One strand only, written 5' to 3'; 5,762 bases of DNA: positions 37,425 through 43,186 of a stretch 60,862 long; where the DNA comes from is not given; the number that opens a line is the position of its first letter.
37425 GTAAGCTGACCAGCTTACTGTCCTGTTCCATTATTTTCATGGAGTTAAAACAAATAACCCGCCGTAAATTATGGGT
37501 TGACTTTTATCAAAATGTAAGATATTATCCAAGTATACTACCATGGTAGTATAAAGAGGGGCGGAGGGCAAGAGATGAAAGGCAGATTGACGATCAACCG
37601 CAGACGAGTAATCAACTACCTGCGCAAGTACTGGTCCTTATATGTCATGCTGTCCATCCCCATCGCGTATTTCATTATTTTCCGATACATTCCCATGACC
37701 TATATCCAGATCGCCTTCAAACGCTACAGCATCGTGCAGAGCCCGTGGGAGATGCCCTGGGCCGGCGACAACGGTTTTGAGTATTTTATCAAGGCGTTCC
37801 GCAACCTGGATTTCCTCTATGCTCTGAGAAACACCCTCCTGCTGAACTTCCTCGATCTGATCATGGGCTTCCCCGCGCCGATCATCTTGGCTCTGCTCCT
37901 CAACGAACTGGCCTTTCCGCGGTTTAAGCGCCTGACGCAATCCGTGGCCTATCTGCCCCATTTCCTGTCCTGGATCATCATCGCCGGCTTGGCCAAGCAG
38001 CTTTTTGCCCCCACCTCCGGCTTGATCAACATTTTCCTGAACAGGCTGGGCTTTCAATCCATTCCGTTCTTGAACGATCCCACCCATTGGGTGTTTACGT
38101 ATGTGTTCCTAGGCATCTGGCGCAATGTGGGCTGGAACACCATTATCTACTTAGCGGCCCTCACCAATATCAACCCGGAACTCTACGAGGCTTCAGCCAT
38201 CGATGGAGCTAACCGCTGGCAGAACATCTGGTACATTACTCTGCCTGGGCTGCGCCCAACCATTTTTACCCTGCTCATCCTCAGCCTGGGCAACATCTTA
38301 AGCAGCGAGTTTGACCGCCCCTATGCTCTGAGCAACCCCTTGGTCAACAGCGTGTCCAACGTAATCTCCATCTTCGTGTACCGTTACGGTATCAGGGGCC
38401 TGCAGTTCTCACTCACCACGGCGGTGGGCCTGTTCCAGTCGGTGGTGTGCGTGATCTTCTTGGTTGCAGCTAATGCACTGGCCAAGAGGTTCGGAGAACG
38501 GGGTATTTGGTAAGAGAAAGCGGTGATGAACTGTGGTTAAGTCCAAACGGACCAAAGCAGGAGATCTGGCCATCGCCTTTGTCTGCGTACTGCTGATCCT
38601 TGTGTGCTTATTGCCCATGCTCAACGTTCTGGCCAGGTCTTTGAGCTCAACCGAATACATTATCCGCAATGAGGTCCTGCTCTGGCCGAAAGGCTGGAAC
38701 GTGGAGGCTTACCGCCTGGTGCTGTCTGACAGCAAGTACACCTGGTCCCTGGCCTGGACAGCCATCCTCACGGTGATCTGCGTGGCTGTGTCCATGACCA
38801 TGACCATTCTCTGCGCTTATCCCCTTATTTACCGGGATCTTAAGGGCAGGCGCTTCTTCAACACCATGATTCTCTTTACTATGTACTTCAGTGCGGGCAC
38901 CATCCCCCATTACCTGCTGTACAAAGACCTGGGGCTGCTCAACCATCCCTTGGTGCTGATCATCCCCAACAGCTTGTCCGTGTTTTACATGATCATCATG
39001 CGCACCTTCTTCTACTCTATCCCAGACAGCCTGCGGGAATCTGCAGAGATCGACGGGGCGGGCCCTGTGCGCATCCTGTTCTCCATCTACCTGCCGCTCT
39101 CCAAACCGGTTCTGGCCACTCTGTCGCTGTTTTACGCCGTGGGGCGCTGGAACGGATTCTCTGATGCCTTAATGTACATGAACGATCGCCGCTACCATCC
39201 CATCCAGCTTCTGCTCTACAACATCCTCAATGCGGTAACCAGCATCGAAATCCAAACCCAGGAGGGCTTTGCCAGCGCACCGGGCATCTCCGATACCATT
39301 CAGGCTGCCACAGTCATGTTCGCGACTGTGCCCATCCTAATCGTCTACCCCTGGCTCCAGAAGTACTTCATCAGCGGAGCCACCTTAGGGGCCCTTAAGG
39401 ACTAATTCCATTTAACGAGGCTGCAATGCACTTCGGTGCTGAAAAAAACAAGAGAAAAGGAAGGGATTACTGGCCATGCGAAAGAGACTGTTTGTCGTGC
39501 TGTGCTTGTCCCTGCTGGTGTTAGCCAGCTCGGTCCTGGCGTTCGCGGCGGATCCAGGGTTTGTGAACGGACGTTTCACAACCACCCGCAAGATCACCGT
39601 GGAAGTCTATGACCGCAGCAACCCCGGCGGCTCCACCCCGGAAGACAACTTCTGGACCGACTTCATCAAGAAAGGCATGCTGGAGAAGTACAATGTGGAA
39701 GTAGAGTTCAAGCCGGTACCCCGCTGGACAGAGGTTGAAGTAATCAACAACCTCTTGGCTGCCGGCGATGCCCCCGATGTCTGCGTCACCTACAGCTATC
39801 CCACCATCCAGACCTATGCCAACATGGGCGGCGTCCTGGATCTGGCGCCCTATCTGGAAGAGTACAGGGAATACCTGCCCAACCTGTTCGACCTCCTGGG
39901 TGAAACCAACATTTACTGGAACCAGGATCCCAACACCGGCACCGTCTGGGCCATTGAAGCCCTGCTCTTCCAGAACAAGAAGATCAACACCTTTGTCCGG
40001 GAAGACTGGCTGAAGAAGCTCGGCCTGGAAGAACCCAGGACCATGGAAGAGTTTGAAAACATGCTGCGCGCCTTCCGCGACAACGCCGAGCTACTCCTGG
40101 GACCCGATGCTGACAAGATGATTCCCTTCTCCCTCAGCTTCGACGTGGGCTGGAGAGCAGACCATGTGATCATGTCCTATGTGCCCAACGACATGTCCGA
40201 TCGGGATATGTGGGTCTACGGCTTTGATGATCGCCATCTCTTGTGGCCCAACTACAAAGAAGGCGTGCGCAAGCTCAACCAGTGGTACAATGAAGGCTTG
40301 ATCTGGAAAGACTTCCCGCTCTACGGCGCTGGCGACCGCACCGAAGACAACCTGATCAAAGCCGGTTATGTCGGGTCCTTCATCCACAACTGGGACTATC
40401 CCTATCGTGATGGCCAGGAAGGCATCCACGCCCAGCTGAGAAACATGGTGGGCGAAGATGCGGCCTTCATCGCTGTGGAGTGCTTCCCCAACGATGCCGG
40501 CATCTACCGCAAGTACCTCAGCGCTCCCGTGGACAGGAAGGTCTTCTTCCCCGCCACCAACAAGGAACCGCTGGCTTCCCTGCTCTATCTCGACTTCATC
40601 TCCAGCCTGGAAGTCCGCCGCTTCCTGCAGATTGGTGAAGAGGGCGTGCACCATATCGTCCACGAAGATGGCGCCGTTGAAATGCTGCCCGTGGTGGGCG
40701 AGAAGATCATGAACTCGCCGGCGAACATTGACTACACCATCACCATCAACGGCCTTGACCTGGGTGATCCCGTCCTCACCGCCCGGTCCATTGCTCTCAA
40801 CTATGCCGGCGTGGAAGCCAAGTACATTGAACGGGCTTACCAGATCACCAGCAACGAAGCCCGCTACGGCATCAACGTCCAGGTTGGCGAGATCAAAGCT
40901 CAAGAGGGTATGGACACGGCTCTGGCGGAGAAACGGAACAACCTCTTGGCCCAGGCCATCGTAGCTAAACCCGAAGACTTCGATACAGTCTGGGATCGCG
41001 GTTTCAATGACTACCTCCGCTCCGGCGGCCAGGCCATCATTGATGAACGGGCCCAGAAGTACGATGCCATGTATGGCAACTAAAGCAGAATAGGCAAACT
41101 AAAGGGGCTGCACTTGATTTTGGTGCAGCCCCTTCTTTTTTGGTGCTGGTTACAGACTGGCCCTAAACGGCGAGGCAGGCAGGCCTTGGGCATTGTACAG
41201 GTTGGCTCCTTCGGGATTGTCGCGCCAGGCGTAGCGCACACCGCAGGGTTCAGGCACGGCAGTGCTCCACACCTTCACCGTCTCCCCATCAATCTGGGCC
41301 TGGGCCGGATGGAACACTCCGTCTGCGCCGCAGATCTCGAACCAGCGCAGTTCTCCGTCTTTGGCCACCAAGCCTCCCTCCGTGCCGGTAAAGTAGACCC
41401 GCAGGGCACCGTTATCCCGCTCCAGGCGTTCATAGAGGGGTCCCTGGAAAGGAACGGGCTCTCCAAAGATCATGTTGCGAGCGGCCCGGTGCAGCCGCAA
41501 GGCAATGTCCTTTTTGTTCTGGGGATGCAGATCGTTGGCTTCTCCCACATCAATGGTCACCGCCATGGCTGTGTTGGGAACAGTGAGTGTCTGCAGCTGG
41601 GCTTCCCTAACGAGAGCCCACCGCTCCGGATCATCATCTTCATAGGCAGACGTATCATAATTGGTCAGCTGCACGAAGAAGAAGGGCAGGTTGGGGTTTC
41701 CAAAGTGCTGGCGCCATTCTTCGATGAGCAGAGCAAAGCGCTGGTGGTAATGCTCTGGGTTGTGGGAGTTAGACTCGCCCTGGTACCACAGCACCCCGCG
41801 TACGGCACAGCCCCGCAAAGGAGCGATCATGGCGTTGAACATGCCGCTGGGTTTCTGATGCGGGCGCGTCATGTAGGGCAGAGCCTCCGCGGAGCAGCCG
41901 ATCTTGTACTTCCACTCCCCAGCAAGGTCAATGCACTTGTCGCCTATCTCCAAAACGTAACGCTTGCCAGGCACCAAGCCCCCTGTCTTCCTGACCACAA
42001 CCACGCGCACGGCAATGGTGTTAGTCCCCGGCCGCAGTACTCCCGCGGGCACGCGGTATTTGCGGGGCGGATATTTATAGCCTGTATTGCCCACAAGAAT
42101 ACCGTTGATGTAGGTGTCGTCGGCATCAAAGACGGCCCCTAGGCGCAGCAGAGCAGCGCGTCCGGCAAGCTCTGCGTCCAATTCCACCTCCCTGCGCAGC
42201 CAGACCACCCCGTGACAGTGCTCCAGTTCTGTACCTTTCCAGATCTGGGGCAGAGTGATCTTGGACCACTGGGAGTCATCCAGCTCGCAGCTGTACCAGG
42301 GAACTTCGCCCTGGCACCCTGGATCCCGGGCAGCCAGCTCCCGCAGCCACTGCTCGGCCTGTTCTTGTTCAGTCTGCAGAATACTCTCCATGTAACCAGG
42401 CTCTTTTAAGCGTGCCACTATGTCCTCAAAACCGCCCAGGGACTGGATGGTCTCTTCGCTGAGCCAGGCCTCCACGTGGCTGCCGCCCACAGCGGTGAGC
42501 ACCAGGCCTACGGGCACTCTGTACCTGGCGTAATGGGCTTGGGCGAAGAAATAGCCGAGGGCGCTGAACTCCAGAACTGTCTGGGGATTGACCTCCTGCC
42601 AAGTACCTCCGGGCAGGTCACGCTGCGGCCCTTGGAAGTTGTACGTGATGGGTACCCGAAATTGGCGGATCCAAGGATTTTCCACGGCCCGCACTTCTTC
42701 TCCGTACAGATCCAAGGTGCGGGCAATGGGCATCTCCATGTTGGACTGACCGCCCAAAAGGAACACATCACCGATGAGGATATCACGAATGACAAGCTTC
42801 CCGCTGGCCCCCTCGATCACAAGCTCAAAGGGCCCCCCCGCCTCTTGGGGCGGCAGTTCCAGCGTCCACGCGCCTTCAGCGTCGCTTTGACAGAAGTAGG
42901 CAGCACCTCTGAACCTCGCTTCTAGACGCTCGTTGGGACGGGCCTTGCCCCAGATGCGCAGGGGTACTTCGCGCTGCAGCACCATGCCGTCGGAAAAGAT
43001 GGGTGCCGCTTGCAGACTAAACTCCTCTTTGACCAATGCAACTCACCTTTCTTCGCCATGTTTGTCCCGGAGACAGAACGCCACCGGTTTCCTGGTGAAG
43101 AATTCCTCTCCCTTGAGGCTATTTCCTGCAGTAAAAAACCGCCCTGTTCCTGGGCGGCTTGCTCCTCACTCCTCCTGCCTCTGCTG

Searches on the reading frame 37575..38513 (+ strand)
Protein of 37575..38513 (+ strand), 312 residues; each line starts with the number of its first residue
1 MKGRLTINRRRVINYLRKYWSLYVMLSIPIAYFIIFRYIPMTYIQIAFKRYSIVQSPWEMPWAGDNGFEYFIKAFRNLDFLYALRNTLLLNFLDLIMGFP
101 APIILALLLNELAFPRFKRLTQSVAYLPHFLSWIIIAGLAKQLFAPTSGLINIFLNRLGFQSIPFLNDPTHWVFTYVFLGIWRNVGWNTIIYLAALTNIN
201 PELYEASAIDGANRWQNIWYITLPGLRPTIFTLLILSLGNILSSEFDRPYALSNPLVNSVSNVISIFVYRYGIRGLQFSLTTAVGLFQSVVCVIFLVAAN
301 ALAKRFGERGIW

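Call 6: search_protein_families(library=pfam, proteins=[window:37575-38513:+], max_evalue=0.001)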
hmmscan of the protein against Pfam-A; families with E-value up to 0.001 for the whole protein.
window:37575-38513:+ (312 aa): 1 family
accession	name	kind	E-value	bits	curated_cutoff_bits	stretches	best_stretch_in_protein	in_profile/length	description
PF00528.27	BPD_transp_1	-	5.6e-16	59.2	26.4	1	98-306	1-182/184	Binding-protein-dependent transport system inner membrane component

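Call 94: search_protein_families(library=pfam, proteins=[window:37575-38513:+], max_evalue=0.0001)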
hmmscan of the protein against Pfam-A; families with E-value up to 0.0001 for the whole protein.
window:37575-38513:+ (312 aa): 1 family
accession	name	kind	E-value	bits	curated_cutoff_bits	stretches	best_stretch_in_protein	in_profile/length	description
PF00528.27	BPD_transp_1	-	5.6e-16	59.2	26.4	1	98-306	1-182/184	Binding-protein-dependent transport system inner membrane component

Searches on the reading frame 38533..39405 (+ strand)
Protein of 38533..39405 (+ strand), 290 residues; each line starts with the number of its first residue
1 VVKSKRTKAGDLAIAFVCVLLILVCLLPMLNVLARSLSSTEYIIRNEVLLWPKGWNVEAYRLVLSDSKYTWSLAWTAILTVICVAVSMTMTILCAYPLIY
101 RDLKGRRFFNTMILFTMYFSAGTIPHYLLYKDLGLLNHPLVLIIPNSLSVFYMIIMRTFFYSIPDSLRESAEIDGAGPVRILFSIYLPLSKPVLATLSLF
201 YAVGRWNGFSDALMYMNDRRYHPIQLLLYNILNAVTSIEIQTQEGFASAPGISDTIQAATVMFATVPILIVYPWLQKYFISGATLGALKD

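Call 6: search_protein_families(library=pfam, proteins=[window:38533-39405:+], max_evalue=0.001)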
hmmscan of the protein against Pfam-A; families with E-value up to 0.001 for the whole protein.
window:38533-39405:+ (290 aa): 1 family
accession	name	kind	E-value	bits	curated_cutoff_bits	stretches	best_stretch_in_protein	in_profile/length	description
PF00528.27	BPD_transp_1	-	2e-12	47.6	26.4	1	93-279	7-178/184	Binding-protein-dependent transport system inner membrane component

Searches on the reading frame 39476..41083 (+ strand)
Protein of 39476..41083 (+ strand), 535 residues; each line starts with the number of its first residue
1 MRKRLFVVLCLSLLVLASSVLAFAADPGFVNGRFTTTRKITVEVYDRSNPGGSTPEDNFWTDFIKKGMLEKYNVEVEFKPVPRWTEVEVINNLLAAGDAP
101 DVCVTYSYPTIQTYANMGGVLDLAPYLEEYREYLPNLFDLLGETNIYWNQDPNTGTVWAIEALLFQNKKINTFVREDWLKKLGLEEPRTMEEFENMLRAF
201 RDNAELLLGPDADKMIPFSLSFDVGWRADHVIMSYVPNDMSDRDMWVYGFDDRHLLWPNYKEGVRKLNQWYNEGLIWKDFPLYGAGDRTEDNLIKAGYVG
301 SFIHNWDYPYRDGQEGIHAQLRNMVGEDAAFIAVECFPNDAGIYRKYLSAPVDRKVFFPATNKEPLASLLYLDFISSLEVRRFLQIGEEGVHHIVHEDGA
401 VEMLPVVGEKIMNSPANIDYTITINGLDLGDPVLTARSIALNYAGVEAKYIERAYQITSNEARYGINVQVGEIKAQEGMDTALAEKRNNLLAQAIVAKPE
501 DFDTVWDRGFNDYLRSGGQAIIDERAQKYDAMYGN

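Call 6: search_protein_families(library=pfam, proteins=[window:39476-41083:+], max_evalue=0.001)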
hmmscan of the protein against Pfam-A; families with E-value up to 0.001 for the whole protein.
window:39476-41083:+ (535 aa): 2 families
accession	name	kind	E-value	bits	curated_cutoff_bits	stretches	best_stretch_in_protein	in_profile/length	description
PF01547.30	SBP_bac_1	-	1.5e-08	35.5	26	1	53-207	3-148/307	Bacterial extracellular solute-binding protein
PF13416.11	SBP_bac_8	-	1.8e-05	25.1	27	1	70-300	8-189/279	Bacterial extracellular solute-binding protein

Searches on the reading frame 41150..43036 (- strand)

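Call 6: search_protein_families(library=pfam, proteins=[window:41150-43036:-], max_evalue=0.001)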
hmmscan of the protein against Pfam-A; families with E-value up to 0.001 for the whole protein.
window:41150-43036:- (628 aa): 2 families
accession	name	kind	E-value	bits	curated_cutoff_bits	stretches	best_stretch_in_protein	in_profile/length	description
PF03629.24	SASA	-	1e-25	91.1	24.8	2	397-513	102-216/226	Carbohydrate esterase, sialic acid-specific acetylesterase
PF02837.24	Glyco_hydro_2_N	-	2.1e-05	25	28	1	256-346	45-134/169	Glycosyl hydrolases family 2, sugar binding domain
